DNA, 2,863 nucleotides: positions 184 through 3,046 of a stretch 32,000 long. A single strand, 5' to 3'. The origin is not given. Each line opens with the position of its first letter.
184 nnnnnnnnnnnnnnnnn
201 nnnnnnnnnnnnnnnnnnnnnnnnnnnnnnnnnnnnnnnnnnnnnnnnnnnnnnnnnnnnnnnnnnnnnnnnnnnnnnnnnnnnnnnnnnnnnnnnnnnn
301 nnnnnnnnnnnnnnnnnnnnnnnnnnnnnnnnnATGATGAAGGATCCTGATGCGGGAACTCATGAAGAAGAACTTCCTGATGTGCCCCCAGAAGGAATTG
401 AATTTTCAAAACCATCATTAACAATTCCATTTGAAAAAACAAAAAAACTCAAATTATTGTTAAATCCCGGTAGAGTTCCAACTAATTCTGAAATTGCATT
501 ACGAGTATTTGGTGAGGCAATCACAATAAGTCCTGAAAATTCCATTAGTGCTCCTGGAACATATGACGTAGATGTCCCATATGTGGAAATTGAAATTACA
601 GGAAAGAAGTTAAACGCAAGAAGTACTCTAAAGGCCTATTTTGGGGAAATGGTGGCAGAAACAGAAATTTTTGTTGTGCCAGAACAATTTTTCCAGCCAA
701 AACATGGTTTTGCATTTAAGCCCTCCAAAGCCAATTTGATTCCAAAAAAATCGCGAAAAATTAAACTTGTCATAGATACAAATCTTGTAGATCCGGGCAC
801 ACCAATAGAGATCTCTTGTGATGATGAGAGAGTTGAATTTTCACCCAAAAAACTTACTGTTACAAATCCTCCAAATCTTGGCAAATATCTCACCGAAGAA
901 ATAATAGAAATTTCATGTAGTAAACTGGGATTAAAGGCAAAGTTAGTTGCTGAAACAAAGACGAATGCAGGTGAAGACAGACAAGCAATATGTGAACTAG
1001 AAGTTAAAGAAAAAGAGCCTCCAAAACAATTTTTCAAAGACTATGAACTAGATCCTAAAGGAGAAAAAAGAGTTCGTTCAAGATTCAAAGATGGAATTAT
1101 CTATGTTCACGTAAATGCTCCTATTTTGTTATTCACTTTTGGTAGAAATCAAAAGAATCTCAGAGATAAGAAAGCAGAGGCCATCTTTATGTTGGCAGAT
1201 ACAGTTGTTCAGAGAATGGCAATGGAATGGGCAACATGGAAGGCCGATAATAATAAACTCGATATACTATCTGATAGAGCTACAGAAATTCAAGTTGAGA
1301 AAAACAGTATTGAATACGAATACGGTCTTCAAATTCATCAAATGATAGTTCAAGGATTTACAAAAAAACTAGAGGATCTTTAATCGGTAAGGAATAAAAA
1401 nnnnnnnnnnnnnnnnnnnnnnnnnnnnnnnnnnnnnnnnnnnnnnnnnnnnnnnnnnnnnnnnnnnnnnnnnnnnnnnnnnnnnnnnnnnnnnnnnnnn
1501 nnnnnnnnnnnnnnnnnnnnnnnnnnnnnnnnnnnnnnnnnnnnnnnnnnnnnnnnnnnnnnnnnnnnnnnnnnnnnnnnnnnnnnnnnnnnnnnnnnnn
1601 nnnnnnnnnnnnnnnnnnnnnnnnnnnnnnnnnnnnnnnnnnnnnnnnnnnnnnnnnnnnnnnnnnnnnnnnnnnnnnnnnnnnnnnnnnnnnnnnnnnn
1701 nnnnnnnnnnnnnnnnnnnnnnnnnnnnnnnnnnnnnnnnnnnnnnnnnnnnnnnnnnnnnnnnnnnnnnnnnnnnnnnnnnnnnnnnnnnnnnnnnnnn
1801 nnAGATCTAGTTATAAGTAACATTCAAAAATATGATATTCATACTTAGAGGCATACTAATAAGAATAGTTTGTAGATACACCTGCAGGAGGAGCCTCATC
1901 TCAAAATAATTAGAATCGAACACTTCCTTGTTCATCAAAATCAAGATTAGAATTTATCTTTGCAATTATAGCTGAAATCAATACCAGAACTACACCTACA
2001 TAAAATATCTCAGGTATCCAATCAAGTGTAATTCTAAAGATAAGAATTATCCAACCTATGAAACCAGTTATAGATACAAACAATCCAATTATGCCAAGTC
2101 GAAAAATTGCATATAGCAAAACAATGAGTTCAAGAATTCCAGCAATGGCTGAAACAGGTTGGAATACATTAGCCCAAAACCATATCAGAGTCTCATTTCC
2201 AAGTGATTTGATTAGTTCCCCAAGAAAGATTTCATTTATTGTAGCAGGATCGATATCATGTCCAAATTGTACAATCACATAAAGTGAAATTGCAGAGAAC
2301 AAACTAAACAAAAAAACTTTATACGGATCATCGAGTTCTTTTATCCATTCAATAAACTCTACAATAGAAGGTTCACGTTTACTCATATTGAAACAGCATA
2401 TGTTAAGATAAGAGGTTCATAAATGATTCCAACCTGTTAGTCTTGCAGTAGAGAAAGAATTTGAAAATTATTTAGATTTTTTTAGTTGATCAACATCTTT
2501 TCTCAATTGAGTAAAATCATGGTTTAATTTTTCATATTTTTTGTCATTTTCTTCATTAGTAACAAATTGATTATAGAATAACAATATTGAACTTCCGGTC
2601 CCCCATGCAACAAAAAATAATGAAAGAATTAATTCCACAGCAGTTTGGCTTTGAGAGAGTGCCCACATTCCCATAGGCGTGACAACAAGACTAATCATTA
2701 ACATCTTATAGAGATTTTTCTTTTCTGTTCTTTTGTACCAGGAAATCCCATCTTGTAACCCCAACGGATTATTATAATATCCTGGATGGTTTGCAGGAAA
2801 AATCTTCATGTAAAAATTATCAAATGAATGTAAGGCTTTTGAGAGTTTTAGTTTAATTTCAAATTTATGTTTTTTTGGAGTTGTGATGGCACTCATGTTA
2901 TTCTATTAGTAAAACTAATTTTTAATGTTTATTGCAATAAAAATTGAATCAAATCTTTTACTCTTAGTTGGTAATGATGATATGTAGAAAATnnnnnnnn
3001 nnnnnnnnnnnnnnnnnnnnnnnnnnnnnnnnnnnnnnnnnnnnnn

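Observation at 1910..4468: Candidate undescribed nucleotide-signalling, abortive-infection-type cassette: palm-domain cyclase-like gene with small multi-TM partners, directly downstream of an integrase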

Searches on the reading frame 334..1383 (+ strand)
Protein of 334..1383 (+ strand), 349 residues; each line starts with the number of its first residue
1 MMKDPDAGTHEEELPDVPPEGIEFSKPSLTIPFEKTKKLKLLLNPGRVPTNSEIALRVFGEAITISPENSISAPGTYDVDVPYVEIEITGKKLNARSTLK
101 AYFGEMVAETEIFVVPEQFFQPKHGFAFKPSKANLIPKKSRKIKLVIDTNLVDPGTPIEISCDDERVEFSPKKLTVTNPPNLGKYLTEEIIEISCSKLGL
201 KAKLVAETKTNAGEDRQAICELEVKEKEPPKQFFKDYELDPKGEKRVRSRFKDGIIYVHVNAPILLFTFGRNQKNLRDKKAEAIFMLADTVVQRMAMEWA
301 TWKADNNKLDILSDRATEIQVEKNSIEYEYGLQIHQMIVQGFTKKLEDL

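Call 4: search_protein_families(library=pfam, proteins=[window:334-1383:+], max_evalue=1)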
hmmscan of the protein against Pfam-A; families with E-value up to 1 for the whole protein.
window:334-1383:+ (349 aa): 0 families

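Call 5: search_protein_families(library=padloc, proteins=[window:334-1383:+], max_evalue=1)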
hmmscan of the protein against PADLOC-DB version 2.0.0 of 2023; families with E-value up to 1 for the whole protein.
window:334-1383:+ (349 aa): 0 families

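Call 6: search_protein_families(library=ncbifam, proteins=[window:334-1383:+], max_evalue=1)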
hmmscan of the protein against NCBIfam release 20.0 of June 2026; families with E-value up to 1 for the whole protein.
window:334-1383:+ (349 aa): 2 families
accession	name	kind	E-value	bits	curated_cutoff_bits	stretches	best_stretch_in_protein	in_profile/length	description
NF004413.0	PRK05759.1-4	equivalog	0.015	15.4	197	1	274-347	63-137/156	F0F1 ATP synthase subunit B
TIGR01500.1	sepiapter_red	equivalog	0.083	12.3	206.55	1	261-318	26-83/255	sepiapterin reductase (L-erythro-7,8-dihydrobiopterin forming)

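Call 7: search_protein_families(library=phrogs, proteins=[window:334-1383:+], max_evalue=1)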
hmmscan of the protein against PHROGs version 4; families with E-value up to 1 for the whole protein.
window:334-1383:+ (349 aa): 2 families
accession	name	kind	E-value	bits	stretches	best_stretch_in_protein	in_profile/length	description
phrog_29328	-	unknown function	0.1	13.3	1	186-258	111-181/253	-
phrog_6289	-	unknown function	0.13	13.4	1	319-346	30-57/60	-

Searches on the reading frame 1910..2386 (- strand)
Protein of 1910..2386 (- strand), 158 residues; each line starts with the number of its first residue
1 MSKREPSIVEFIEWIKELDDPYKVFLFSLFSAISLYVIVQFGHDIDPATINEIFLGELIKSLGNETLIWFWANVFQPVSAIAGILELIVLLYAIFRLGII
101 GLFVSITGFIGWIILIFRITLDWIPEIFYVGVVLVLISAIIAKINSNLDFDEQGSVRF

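Call 4: search_protein_families(library=pfam, proteins=[window:1910-2386:-], max_evalue=1)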
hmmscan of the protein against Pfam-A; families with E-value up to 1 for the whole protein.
window:1910-2386:- (158 aa): 1 family
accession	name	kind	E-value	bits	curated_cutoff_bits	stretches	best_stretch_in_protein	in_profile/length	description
PF23997.1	DUF7315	-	0.16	12.9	27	1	24-94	13-80/102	Domain of unknown function (DUF7315)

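Call 5: search_protein_families(library=padloc, proteins=[window:1910-2386:-], max_evalue=1)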
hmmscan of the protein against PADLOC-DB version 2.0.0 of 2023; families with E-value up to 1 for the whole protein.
window:1910-2386:- (158 aa): 0 families

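Call 6: search_protein_families(library=ncbifam, proteins=[window:1910-2386:-], max_evalue=1)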
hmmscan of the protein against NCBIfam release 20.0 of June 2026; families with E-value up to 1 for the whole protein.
window:1910-2386:- (158 aa): 0 families

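Call 7: search_protein_families(library=phrogs, proteins=[window:1910-2386:-], max_evalue=1)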
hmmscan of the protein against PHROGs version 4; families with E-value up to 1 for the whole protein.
window:1910-2386:- (158 aa): 0 families

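Call 92: find_related_loci(query=window:1910-2386:-, collection=viral_contigs, flank=4000)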
Query window:1910-2386:- (158 aa) in viral_contigs; peptide patterns used: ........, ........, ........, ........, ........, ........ (x = any residue, [..] = any of these).
74 stretches matched a pattern, but none encodes a relative of the query by tblastn (E <= 1e-3).

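Call 93: search_dna_similar(query=window:1910-2386:-, collection=plasmids, mode=protein, max_evalue=0.01)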
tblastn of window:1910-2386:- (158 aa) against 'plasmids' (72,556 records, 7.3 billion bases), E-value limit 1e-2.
No match.

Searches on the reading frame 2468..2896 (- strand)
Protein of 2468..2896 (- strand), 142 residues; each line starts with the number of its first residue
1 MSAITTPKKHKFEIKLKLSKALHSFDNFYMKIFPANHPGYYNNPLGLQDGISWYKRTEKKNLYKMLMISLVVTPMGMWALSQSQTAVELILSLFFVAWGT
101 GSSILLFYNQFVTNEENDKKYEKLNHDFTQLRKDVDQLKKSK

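Call 4: search_protein_families(library=pfam, proteins=[window:2468-2896:-], max_evalue=1)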
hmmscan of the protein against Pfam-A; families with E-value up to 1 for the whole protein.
window:2468-2896:- (142 aa): 2 families
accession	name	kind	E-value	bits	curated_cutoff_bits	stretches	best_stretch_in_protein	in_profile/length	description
PF10864.13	DUF2663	-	0.0012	19.6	25.2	1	56-135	14-92/127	Protein of unknown function (DUF2663)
PF18926.5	DUF5676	-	0.12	13.7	27.6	1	62-110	34-81/82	2TM family of unknown function (DUF5676)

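Call 5: search_protein_families(library=padloc, proteins=[window:2468-2896:-], max_evalue=1)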
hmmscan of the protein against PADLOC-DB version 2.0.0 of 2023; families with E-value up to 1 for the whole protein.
window:2468-2896:- (142 aa): 0 families

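Call 6: search_protein_families(library=ncbifam, proteins=[window:2468-2896:-], max_evalue=1)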
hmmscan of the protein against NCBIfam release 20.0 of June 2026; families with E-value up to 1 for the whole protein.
window:2468-2896:- (142 aa): 1 family
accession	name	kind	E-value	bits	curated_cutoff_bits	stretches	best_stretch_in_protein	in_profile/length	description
NF009472.0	PRK12834.1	equivalog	0.12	10.8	476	1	70-133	114-180/550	FAD-binding dehydrogenase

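Call 7: search_protein_families(library=phrogs, proteins=[window:2468-2896:-], max_evalue=1)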
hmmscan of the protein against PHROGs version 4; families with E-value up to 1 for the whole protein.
window:2468-2896:- (142 aa): 2 families
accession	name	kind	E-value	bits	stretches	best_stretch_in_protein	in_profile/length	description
phrog_29218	-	unknown function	0.061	14.2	1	13-100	8-89/211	-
phrog_3671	-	unknown function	0.17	13.1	1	102-140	20-64/87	-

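Call 47: find_homologous_proteins(query=window:2468-2896:-, max_evalue=0.01)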
Query window:2468-2896:- (142 aa): 1 proteins with E <= 0.01 among 10 candidates.
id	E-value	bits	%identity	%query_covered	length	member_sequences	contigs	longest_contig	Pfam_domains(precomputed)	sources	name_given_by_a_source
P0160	9.8e-90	316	100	100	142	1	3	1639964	-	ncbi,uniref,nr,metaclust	ncbi:hypothetical protein NKOR_00645 [Candidatus Nitrosopumilus koreensis AR1]|uniref:Uncharacterize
